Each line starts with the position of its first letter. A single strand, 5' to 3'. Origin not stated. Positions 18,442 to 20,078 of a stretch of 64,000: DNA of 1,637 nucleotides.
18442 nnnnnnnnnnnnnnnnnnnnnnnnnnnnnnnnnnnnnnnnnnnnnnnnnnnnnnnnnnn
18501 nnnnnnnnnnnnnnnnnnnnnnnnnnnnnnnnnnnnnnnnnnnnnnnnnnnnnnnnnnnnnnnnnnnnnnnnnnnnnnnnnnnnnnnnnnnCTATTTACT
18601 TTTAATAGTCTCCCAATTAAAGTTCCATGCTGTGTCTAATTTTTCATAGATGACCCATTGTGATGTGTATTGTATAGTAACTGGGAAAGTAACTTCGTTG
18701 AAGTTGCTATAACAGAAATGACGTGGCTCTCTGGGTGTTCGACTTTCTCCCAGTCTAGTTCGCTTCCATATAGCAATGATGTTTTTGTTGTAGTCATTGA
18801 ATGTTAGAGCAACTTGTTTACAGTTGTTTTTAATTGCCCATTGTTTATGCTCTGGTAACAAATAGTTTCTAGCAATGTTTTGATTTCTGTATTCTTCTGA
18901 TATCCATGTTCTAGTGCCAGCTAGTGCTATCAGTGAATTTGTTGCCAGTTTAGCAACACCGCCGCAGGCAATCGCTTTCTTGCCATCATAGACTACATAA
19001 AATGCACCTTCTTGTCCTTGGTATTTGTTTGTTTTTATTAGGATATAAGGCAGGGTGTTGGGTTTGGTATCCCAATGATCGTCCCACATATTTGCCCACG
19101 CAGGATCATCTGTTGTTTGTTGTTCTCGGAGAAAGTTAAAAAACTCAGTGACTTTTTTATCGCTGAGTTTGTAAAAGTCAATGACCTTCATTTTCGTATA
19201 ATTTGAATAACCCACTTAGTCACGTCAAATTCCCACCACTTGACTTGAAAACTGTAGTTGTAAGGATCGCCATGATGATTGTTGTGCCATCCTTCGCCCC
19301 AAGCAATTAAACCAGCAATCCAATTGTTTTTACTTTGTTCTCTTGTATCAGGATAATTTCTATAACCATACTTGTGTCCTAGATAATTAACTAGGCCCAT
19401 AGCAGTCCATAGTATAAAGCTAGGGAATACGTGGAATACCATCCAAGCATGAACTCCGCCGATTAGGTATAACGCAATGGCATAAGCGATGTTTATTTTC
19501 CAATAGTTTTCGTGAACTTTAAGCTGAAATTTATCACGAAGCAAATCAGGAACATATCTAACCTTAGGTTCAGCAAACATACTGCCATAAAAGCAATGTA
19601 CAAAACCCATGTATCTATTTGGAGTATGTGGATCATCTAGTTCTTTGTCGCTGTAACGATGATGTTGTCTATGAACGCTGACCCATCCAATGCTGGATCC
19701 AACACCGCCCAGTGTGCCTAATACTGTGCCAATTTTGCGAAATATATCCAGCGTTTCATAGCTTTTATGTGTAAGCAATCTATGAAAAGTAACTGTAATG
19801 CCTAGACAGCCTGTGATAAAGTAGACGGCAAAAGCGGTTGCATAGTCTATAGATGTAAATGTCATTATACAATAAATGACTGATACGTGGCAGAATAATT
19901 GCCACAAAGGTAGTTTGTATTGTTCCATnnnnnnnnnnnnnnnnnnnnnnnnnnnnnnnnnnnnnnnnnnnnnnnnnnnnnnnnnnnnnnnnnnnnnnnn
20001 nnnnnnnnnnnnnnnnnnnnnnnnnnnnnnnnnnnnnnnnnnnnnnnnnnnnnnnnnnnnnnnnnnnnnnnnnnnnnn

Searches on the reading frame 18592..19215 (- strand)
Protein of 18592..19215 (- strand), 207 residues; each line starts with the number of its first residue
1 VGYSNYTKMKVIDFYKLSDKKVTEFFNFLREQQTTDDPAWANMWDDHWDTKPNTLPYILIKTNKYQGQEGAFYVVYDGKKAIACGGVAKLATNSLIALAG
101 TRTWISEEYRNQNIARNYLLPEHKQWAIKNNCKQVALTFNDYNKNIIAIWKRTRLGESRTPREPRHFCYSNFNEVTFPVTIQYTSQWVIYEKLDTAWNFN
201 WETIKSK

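Call 32: search_protein_families(library=pfam, proteins=[window:18592-19215:-], max_evalue=0.01)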
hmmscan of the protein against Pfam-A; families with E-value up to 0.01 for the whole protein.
window:18592-19215:- (207 aa): 2 families
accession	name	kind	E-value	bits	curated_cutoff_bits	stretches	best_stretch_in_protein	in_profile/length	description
PF00583.31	Acetyltransf_1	-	0.00043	21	20.7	1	41-151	2-112/116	Acetyltransferase (GNAT) family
PF13508.13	Acetyltransf_7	-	0.0036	18.1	27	1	69-119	2-50/84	Acetyltransferase (GNAT) domain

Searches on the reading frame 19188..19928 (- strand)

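Call 32: search_protein_families(library=pfam, proteins=[window:19188-19928:-], max_evalue=0.01)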
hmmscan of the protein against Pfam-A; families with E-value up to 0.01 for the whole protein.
window:19188-19928:- (246 aa): 1 family
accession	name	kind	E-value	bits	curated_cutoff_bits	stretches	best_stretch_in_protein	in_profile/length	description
PF00487.30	FA_desaturase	-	1.5e-19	71.2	29.7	1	33-234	8-231/253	Fatty acid desaturase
